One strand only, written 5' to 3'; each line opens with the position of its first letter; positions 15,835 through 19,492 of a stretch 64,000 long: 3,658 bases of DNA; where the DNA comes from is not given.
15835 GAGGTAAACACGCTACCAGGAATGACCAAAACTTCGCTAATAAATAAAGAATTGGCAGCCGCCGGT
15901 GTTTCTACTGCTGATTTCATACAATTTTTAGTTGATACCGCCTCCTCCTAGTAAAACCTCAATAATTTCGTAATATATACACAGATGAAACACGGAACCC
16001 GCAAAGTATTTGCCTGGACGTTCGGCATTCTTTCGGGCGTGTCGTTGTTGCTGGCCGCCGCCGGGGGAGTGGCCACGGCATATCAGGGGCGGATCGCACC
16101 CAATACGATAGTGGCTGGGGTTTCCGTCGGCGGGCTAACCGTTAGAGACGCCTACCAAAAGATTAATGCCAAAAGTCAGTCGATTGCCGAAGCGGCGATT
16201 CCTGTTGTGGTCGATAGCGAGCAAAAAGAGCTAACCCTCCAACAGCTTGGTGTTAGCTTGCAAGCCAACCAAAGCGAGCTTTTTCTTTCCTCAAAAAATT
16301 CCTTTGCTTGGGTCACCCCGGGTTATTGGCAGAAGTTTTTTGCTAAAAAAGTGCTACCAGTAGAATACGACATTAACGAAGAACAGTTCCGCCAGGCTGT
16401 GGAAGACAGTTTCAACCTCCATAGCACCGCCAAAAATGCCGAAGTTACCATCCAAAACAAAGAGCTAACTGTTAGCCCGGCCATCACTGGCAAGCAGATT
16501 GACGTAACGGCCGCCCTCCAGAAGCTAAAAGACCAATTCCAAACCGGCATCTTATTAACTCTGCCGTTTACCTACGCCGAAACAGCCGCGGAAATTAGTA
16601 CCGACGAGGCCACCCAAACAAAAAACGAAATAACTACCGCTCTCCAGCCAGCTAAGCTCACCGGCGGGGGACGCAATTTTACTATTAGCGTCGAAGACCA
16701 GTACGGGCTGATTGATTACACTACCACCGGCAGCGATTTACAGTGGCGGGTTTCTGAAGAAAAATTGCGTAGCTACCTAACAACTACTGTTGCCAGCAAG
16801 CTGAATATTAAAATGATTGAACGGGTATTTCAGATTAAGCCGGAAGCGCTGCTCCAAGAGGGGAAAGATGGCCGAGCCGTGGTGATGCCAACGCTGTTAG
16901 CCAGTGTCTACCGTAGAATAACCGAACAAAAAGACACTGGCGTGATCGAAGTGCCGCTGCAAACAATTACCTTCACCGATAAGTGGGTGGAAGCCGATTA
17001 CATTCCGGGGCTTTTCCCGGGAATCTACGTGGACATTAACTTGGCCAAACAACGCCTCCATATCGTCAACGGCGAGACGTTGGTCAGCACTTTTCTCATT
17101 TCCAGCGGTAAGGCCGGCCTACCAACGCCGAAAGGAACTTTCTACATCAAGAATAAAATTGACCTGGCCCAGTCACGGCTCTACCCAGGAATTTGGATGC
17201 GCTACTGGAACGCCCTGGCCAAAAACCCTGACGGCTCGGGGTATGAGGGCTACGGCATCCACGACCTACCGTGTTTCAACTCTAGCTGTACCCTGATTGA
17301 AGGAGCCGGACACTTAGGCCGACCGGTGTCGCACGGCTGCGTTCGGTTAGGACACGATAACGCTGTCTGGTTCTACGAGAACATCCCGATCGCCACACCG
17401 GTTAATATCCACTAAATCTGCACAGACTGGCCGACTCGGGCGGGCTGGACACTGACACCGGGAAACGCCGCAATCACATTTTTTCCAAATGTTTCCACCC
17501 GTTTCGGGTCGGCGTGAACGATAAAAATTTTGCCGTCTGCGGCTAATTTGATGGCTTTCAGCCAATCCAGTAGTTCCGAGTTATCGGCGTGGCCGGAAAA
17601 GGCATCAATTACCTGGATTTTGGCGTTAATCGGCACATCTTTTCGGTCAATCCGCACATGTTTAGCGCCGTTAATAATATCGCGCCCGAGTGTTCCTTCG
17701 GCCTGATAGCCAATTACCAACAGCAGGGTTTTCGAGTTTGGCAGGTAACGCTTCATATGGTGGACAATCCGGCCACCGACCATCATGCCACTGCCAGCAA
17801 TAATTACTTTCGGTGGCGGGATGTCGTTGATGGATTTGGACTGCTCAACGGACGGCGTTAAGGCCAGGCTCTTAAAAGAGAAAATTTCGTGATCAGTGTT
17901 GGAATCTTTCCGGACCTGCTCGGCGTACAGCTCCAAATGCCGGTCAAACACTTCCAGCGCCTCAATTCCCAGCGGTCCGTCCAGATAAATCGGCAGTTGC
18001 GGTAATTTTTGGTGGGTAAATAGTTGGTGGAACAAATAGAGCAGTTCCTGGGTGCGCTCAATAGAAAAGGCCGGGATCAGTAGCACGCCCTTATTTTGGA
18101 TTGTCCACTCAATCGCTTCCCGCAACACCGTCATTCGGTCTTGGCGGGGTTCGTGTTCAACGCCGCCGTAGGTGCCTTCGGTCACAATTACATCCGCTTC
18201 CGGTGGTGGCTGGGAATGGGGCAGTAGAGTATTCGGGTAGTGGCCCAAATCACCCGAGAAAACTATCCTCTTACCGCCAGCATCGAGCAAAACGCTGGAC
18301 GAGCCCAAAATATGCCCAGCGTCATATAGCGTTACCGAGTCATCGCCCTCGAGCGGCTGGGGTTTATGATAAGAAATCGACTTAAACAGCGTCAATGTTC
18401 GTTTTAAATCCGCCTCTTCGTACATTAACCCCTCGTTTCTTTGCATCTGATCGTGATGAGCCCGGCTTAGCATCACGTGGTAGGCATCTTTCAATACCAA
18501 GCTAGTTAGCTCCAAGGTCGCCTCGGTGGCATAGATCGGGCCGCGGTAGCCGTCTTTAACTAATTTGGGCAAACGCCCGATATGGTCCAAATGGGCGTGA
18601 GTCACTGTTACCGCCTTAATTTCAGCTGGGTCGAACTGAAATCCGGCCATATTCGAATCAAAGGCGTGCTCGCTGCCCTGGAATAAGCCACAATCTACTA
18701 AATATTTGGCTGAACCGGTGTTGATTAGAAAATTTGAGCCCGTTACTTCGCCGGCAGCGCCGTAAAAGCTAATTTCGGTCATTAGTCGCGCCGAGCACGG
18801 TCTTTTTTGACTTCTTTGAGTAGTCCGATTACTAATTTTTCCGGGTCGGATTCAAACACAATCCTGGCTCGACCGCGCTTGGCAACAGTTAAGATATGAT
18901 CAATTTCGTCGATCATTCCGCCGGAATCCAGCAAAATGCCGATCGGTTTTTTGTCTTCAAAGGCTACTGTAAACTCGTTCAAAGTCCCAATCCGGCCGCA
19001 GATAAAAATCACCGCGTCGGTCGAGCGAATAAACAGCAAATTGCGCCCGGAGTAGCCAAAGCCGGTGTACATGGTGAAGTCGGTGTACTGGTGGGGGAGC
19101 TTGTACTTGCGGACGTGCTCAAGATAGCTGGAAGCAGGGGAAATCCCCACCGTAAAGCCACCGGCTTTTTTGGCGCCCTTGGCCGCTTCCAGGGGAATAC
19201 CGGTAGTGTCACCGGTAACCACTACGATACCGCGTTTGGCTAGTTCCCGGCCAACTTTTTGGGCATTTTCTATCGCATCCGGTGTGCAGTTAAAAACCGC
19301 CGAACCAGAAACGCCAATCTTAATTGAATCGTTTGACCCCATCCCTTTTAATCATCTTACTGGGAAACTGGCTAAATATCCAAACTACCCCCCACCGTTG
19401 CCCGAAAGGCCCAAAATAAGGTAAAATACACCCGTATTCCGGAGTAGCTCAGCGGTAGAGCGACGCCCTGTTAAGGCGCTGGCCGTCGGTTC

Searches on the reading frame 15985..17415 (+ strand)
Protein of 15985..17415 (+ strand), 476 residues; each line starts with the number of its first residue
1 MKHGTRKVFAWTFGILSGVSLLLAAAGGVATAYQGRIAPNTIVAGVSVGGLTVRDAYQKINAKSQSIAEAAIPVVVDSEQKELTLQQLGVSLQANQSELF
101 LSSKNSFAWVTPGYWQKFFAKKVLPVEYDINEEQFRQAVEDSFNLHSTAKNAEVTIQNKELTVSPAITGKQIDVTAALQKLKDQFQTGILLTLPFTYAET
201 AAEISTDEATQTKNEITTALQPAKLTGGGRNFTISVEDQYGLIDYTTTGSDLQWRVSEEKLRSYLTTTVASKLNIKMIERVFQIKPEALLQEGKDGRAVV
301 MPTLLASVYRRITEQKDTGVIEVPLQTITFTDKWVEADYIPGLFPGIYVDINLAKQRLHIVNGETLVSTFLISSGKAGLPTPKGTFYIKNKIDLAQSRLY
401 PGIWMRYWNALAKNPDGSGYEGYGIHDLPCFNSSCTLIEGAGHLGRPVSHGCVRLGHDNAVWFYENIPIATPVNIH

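Call 27: search_protein_families(library=pfam, proteins=[window:15985-17415:+], max_evalue=0.001)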
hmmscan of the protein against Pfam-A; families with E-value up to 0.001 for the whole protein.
window:15985-17415:+ (476 aa): 2 families
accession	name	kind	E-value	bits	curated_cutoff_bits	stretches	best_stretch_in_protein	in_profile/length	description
PF03734.19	YkuD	-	2.2e-21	77.4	23.4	1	348-475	3-146/146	L,D-transpeptidase catalytic domain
PF12229.13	PG_binding_4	-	1.6e-10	41.6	22.1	1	110-187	33-110/117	Putative peptidoglycan binding domain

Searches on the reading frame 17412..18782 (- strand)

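Call 27: search_protein_families(library=pfam, proteins=[window:17412-18782:-], max_evalue=0.001)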
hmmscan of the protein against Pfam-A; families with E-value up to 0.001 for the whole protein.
window:17412-18782:- (456 aa): 5 families
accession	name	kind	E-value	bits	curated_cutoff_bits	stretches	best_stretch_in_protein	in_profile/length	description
PF10996.14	Beta-Casp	-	3.1e-36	125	27.7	1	244-369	1-120/120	Beta-Casp domain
PF00753.33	Lactamase_B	-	2e-14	54.4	22.7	1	12-190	3-161/196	Metallo-beta-lactamase superfamily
PF07521.17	RMMBL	-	8.8e-13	48.5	21.6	1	382-436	1-52/63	Zn-dependent metallo-hydrolase RNA specificity domain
PF16661.11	Lactamase_B_6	-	1.3e-10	41.5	27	1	20-187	2-170/193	Metallo-beta-lactamase superfamily domain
PF12706.13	Lactamase_B_2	-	1.7e-10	41.3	27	1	28-226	4-186/200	Beta-lactamase superfamily domain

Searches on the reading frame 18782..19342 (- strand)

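Call 27: search_protein_families(library=pfam, proteins=[window:18782-19342:-], max_evalue=0.001)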
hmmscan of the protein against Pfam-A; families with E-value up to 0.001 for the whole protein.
window:18782-19342:- (186 aa): 3 families
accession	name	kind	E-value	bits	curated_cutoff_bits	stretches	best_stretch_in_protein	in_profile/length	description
PF18306.6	LDcluster4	-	7.1e-37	126.8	26.3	1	7-169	2-149/151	SLOG cluster4 family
PF02481.21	DNA_processg_A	-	5.6e-05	22.9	29.6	1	18-68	54-104/212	DNA recombination-mediator protein A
PF03641.19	Lysine_decarbox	-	0.00099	19.8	27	0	53-129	4-74/131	Possible lysine decarboxylase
